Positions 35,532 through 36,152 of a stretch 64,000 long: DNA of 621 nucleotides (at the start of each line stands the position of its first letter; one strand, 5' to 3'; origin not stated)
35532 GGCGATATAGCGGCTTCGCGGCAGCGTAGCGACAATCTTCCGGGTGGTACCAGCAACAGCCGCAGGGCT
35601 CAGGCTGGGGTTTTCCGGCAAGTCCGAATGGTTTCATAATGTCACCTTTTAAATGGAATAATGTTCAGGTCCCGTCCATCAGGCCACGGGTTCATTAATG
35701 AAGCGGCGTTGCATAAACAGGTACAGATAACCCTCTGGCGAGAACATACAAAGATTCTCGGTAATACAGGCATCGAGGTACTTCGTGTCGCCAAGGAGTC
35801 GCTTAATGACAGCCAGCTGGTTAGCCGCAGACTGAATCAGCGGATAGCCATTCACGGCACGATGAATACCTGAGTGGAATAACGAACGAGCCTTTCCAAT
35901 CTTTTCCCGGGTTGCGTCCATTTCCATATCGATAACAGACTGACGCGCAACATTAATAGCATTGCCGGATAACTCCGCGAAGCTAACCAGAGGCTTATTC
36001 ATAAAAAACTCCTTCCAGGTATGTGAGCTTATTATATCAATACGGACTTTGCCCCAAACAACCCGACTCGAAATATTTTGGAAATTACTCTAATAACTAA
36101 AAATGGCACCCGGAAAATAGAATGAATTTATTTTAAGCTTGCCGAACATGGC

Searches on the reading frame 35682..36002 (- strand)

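Call 113: search_protein_families(proteins=[window:35682-36002:-], library=phrogs, max_evalue=0.001)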
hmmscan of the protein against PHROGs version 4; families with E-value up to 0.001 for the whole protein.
window:35682-36002:- (107 aa): 1 family
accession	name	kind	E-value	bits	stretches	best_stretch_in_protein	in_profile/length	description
phrog_8549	-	unknown function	6.7e-10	39.8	1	5-100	6-101/153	-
